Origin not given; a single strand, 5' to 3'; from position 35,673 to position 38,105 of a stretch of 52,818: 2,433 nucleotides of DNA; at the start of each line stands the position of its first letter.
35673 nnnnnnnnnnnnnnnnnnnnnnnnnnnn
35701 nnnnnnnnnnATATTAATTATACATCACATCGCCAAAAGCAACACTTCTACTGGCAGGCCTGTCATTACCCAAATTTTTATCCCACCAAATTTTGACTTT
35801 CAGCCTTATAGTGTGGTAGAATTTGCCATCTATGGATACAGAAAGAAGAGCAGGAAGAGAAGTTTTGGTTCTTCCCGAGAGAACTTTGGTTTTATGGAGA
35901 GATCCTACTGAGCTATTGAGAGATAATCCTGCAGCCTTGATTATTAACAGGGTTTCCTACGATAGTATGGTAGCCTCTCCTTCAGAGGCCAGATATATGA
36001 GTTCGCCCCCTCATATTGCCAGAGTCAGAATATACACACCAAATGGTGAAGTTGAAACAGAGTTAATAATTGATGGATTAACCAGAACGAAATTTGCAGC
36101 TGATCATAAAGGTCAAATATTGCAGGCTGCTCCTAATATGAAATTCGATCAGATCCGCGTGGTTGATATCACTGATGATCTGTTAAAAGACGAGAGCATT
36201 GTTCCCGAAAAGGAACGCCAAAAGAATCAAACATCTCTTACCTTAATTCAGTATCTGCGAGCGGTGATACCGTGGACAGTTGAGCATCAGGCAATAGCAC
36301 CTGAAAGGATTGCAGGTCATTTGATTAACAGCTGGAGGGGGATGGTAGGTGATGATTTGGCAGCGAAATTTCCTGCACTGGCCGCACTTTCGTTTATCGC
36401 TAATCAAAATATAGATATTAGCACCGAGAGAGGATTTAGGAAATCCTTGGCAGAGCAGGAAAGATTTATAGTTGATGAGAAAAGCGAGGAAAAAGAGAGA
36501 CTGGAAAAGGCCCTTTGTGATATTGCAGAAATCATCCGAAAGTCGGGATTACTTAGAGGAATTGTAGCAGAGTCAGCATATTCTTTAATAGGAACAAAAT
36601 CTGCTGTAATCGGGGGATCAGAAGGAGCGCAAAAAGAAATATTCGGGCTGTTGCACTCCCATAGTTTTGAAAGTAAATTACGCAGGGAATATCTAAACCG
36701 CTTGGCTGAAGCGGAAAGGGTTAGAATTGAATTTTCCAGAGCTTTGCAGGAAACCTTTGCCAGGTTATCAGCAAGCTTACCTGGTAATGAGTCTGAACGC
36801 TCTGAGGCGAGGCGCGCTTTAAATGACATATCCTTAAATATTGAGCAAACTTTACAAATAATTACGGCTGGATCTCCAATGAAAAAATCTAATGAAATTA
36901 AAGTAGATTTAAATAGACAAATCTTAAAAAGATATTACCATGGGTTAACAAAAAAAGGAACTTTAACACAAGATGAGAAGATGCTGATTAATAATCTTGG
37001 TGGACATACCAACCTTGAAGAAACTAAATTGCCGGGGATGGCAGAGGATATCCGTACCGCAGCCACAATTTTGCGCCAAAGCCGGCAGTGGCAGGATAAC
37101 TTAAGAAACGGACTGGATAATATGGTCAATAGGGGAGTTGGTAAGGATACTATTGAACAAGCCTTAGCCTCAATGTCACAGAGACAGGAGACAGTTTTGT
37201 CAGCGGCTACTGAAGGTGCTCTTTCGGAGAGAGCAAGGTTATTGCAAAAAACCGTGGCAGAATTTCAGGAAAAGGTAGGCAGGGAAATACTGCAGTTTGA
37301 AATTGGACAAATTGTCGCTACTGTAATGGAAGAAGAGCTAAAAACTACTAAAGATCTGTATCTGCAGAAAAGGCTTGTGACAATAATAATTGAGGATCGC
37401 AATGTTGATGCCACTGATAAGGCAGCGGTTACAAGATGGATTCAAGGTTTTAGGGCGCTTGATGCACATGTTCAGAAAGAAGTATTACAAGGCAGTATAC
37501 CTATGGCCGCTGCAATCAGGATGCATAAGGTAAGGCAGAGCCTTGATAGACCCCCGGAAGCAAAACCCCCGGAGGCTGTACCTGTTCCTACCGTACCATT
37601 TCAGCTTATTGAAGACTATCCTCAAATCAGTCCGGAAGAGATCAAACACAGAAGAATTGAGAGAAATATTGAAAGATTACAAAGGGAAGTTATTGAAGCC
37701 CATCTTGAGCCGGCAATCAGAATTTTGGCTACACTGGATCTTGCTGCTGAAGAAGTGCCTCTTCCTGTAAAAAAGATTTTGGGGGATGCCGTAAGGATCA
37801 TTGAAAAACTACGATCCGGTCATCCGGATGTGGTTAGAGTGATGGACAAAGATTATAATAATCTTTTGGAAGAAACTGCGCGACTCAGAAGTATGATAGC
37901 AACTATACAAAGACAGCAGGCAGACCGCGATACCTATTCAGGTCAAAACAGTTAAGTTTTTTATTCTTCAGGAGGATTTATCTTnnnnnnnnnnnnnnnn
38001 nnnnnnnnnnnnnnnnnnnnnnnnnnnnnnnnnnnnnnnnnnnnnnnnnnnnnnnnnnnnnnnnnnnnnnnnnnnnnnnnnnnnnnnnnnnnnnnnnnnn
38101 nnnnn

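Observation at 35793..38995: Two-gene module: ParB-N-like 710-aa helical protein followed by a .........-like protein whose catalytic acids appear lost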

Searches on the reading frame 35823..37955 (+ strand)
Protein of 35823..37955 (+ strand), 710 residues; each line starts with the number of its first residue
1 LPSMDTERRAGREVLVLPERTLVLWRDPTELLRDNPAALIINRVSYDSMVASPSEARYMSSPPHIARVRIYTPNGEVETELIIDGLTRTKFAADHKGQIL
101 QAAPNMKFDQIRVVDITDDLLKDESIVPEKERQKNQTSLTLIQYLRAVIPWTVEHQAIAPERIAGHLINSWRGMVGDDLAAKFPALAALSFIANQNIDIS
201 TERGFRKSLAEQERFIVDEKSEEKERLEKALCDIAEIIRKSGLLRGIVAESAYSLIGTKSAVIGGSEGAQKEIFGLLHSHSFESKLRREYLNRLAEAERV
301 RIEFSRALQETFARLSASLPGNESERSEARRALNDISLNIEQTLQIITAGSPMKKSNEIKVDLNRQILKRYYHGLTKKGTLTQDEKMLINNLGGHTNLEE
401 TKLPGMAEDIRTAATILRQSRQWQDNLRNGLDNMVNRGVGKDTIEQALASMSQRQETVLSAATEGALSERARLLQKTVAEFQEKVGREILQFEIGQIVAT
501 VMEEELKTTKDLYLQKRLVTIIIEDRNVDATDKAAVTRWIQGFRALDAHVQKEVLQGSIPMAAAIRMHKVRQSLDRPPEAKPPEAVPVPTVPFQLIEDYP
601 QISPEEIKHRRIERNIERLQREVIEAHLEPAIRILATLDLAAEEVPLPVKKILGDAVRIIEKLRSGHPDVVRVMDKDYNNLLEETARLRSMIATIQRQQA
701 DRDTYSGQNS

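Call 3: search_protein_families(library=pfam, proteins=[window:35823-37955:+], max_evalue=1)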
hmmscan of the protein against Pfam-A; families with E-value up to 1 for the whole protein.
window:35823-37955:+ (710 aa): 1 family
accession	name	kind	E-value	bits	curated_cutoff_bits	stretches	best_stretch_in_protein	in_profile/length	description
PF16476.10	DUF5053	-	0.0085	16.2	26.6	1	221-240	47-66/71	Domain of unknown function (DUF5053)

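Call 6: search_protein_families(library=ncbifam, proteins=[window:35823-37955:+], max_evalue=1)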
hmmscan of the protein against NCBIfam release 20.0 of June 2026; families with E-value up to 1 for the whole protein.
window:35823-37955:+ (710 aa): 0 families

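Call 7: search_protein_families(library=phrogs, proteins=[window:35823-37955:+], max_evalue=1)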
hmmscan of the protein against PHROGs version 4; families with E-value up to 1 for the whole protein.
window:35823-37955:+ (710 aa): 1 family
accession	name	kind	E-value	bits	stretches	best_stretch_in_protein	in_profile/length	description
phrog_13909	-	unknown function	0.087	13.8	0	669-704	31-66/81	-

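Call 8: search_protein_families(library=padloc, proteins=[window:35823-37955:+], max_evalue=1)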
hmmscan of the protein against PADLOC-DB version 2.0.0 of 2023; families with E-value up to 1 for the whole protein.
window:35823-37955:+ (710 aa): 0 families

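Call 10: search_solved_structures(query=window:35823-37955:+, max_evalue=10, show_alignments=2)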
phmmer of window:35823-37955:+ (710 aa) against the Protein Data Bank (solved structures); distinct sequences matched with E-value up to 10: 0.

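Call 11: find_homologous_proteins(query=window:35823-37955:+, max_evalue=0.001)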
Query window:35823-37955:+ (710 aa): 10 proteins with E <= 0.001 among 8000 candidates.
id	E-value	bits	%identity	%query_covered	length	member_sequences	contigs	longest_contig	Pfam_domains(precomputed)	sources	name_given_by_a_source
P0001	0.0e+0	1504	100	98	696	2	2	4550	-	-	-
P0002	0.0e+0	1143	89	83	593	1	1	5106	-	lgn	-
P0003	1.7e-290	983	66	98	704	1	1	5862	-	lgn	-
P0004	4.5e-244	830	65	85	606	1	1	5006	-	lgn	-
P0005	8.9e-216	737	51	98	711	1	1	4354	-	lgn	-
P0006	8.2e-204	697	48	100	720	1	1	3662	-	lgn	-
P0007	3.3e-182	626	46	99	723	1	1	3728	-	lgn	-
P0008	9.0e-154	532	43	89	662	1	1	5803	-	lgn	-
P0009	6.7e-92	327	32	97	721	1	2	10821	-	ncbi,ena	-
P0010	8.6e-71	258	31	95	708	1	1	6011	-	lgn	-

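Call 13: find_encoding_contigs(protein=P0009, flank=10000, max_places=4)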
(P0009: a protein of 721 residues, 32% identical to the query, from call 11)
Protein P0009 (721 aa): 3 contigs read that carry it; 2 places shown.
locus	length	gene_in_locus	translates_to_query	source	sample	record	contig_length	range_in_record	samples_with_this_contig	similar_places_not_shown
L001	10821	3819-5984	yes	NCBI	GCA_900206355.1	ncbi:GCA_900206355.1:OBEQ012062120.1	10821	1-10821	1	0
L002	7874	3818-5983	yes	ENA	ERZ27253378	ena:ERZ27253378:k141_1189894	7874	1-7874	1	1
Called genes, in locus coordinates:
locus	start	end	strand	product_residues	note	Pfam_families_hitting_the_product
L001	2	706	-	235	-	?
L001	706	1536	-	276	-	PF01026:TatD_DNase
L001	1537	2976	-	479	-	PF00133:tRNA-synt_1 (weak), PF09334:tRNA-synt_1g, PF00133:tRNA-synt_1, PF01406:tRNA-synt_1e (weak)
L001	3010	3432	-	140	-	PF01850:PIN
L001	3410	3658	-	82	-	PF04014:MazE_antitoxin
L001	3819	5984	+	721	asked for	-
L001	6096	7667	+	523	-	PF14528:LAGLIDADG_3 (faint), PF18780:HNH_repeat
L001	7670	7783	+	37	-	-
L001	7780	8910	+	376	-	PF14528:LAGLIDADG_3 (faint)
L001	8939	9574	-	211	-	-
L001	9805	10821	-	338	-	?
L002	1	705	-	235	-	?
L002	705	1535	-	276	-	PF01026:TatD_DNase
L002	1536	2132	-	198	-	PF01406:tRNA-synt_1e (weak), PF09334:tRNA-synt_1g, PF00133:tRNA-synt_1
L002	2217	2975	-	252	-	PF00133:tRNA-synt_1 (weak), PF09334:tRNA-synt_1g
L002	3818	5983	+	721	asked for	-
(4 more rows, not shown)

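Call 14: find_encoding_contigs(protein=P0010, flank=10000, max_places=4)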
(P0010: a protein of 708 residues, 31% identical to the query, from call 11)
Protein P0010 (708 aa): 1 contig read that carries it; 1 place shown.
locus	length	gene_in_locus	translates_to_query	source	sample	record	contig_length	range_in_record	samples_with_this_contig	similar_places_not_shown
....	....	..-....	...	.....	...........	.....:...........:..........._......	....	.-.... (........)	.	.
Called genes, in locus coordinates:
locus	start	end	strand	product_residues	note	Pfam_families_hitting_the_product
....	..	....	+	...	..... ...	-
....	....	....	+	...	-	-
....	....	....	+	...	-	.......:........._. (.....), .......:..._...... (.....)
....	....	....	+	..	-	?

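Call 15: find_encoding_contigs(protein=P0003, flank=10000, max_places=4)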
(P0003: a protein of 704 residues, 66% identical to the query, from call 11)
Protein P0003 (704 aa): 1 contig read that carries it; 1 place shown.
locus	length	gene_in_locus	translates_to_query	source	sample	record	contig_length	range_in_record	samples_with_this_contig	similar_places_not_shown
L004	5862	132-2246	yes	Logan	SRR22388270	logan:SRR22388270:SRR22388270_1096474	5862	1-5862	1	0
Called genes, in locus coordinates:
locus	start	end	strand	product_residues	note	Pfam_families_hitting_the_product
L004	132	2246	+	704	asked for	-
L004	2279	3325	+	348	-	PF14528:LAGLIDADG_3 (faint)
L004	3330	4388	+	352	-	-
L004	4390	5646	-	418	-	PF04542:Sigma70_r2 (weak)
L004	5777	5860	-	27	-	?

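Call 21: find_related_loci(query=A1, collection=genome_contigs, flank=10000)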
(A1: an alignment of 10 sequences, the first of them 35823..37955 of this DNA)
Query A1 (710 aa) in genome_contigs; peptide patterns used: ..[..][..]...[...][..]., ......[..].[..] (x = any residue, [..] = any of these).
47 stretches matched a pattern; 5 encode a relative of the query (tblastn E <= 1e-3); 5 distinct loci.
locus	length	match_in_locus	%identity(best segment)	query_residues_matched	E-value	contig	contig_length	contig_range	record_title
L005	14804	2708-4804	30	23-708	7e-94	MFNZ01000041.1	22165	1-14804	MAG: Candidatus Levybacteria bacterium RIFCSPHIGHO2_02_FULL_37_13 rifcsphigho2_02_scaffold_3600, whole genome shotgun se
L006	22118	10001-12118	30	18-708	9e-92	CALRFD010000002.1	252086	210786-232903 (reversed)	MAG: Patescibacteria group bacterium isolate Ike-100m-12 genome assembly, contig: Ike-100-c9, whole genome shotgun seque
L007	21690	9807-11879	32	27-700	2e-89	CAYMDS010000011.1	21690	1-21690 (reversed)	MAG TPA_asm: uncultured Gammaproteobacteria bacterium isolate SRP192515_co2_133 genome assembly, contig: NODE_1891_lengt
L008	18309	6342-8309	31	17-708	6e-84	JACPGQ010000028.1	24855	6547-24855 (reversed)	MAG: Candidatus Levyibacteriota bacterium isolate NC_groundwater_392_Ag_B-0.1um_43_10 GD18-4_B1_scaffold_428285, whole g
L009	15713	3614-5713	30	27-693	6e-80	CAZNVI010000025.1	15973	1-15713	MAG TPA_asm: uncultured Gammaproteobacteria bacterium isolate SRP192515_co1_25 genome assembly, contig: NODE_3499_length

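Call 32: predict_structure(alignment_id=A1)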
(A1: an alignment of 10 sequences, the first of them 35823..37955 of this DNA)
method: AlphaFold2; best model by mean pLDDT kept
length: 710 residues; sequences in the alignment: 10
mean_pLDDT: 77.8   pTM: 0.56
mean pLDDT of the five models: 77.8, 76.5, 74.6, 72.6, 71.2
residues with pLDDT >= 90: 141; 70-90: 418; 50-70: 99; < 50: 52
segments of 3 or more residues with pLDDT < 50: 1-20, 153-155, 576-601, 708-710
pLDDT, mean of each block of 10 residues (from residue 1): 35 44 71 60 58 66 72 65 68 77 70 78 79 78 70 58 82 84 90 86 88 82 88 85 84 87 81 88 88 88 92 84 86 89 94 93 91 88 93 82 88 94 91 87 92 95 91 94 89 85 67 79 80 82 80 78 76 51 38 38 68 83 79 74 77 76 70 63 79 80 54
secondary structure, 60 per line:
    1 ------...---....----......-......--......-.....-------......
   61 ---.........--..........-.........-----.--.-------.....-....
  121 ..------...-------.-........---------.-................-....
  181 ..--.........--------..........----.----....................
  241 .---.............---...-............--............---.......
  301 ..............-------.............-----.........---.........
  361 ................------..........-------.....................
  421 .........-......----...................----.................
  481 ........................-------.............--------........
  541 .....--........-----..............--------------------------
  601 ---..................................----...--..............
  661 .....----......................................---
elements in order (helices of 4 or more, strands of 3 or more residues): E13-16 E21-26 H28-33 H36-40 H43-47 H55-60 E64-72 E75-84 H86-94 E111-115 H117-122 H141-148 H160-175 H177-182 H185-193 H202-211 H221-241 H245-257 H265-276 H280-290 H294-314 H322-334 H340-348 H352-376 H383-392 H400-429 H431-436 H441-459 H464-504 H512-524 H533-545 H548-555 H561-574 H604-637 H647-665 H670-707

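Call 36: fold_search(model_id=the predicted structure, library=pdb)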
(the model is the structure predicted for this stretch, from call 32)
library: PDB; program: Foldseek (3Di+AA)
matches with E <= 10: 98; with E <= 0.001: 0
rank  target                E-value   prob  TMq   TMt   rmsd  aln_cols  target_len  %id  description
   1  8u3f                  7.9e-01  0.04  0.07  0.09  31.1       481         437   12  Structure of Apo Sialin R168K mutant (released 2024-05-29)
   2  8dwi                  1.1e+00  0.06  0.08  0.12  32.4       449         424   13  Molecular Mechanism of Sialic Acid Transport Mediated by Sialin (released 2023-01-25)
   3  4u4w_B                1.5e+00  0.06  0.09  0.14  33.1       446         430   10  Structure of a nitrate/nitrite antiporter NarK in nitrate-bound occluded state (released 2015-07-15)
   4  7or0_A                1.6e+00  0.04  0.09  0.10  26.0       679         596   11  Cryo-EM structure of the human TRPA1 ion channel in complex with the antagonist 3-60, conformation 2 (released 2022-06-22)
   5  9qch                  1.7e+00  0.06  0.09  0.10  30.1       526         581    9  Complex of Ovine Serum Albumin with Cephalosporin C (released 2026-02-04)
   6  6pqq_A                1.8e+00  0.06  0.11  0.12  28.8       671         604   10  Cryo-EM structure of human TRPA1 C621S mutant in the apo state (released 2020-01-08)
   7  7mjs_X                1.8e+00  0.05  0.08  0.12  34.7       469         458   10  Single-Particle Cryo-EM Structure of Major Facilitator Superfamily Domain containing 2A in complex with LPC-18:3 (released 2021-06-16)
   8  9e5c_5h               1.8e+00  0.04  0.11  0.07  30.7       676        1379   12  Cryo-EM structure of 96 nm repeat of microtubule doublet from T. brucei flagellum (released 2025-03-12)
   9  3e0s_A                1.9e+00  0.03  0.07  0.12  25.2       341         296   18  Crystal structure of an uncharacterized protein from Chlorobium tepidum (released 2008-08-26)
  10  7l2t_B                2.0e+00  0.06  0.10  0.11  27.3       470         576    9  cryo-EM structure of DkTx-bound minimal TRPV1 in partial open state (released 2021-09-22)
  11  7l2t_C                2.0e+00  0.05  0.09  0.11  27.7       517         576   11  cryo-EM structure of DkTx-bound minimal TRPV1 in partial open state (released 2021-09-22)
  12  7xq0                  2.1e+00  0.05  0.08  0.13  32.2       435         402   11  Structure of hSLC19A1+3'3'-CDA (released 2022-10-05)
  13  7l2t_A                2.2e+00  0.04  0.09  0.11  27.2       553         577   11  cryo-EM structure of DkTx-bound minimal TRPV1 in partial open state (released 2021-09-22)
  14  3e0s_B                2.4e+00  0.03  0.06  0.12  25.1       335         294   17  Crystal structure of an uncharacterized protein from Chlorobium tepidum (released 2008-08-26)
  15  7mza_B                2.6e+00  0.04  0.09  0.11  29.3       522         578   10  Cryo-EM structure of minimal TRPV1 with 2 bound RTX in adjacent pockets (released 2021-09-22)
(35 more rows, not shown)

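Call 44: search_protein_representatives(alignment_id=A1)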
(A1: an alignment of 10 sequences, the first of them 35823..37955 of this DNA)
Query: 10 sequences, 705 profile positions. Proteins with E-value up to 0.001 (for the whole library): 154; up to 1e-10: 138; up to 1e-30: 99. The best 150 are listed.
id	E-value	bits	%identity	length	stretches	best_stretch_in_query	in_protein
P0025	5.9e-290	979.9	-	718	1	4-704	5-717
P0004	3.3e-284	960.9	-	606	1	102-705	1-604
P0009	1.5e-272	922.4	-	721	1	7-704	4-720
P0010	5.3e-253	857.8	-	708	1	11-704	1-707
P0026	6.0e-219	745.2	-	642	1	62-704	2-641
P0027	1.0e-211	721.3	-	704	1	12-704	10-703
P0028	4.4e-204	696.1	-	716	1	13-704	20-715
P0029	4.1e-198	676.3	-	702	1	13-704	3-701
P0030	1.4e-196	671.3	-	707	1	15-704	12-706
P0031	4.2e-194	663.1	-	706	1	13-703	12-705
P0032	1.1e-190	651.7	-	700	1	7-704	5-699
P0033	2.6e-189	647.2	-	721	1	16-704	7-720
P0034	3.8e-189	646.7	-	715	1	10-705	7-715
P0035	2.3e-187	640.8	-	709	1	16-705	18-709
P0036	3.1e-187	640.4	-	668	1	9-675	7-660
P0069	4.0e-113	395.4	-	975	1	7-428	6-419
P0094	2.2e-63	231.0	-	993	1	16-566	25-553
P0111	1.0e-39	152.8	-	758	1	49-430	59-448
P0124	3.1e-29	118.1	-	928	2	19-295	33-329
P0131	1.1e-19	86.6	-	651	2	132-185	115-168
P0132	2.0e-19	85.7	-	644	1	18-356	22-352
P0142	3.2e-15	71.8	-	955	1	17-389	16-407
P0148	2.4e-13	65.6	-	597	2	151-363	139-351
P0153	2.9e-12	62.0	-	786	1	140-369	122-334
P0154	4.9e-12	61.3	-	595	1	28-363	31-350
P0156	1.4e-11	59.8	-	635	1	4-368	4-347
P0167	3.3e-08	48.6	-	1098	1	11-418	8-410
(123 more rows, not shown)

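Call 46: search_protein_families(library=pfam, alignment_id=A5, max_evalue=0.01)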
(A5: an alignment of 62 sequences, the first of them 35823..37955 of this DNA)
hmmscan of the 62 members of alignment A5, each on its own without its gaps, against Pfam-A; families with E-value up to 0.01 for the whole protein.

A. member 1, window:35823-37955:+ (710 aa): 1 family
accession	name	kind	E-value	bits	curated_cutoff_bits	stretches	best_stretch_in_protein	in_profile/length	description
PF16476.10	DUF5053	-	0.0085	16.2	26.6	0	221-240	47-66/71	Domain of unknown function (DUF5053)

B. families by the number of members that match (of 62 scanned): 17 families
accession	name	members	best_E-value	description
PF02467.21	Whib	5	9.3e-16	Transcription factor WhiB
PF04539.22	Sigma70_r3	1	2.3e-11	Sigma-70 region 3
PF04545.22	Sigma70_r4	1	3.4e-10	Sigma-70, region 4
PF04542.20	Sigma70_r2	1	4.9e-07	Sigma-70 region 2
PF13412.12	HTH_24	1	7e-05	Winged helix-turn-helix DNA-binding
PF16808.10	PKcGMP_CC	1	0.00087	Coiled-coil N-terminus of cGMP-dependent protein kinase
PF24555.1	CC4_CEP85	1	0.0011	Centrosomal protein of 85 kDa-like, CC4 coiled-coil domain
PF13972.11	TetR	1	0.0016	Bacterial transcriptional repressor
PF05565.16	Sipho_Gp157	1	0.0019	Siphovirus Gp157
PF03979.19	Sigma70_r1_1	1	0.0027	Sigma-70 factor, region 1.1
PF14662.11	KASH_CCD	1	0.0032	Coiled-coil region of CCDC155 or KASH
PF10819.13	DUF2564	1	0.0036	Protein of unknown function (DUF2564)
PF06156.18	YabA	1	0.0054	Initiation control protein YabA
PF06818.20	Fez1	1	0.006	Fez1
PF12325.13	TMF_TATA_bd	1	0.0072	TATA element modulatory factor 1 TATA binding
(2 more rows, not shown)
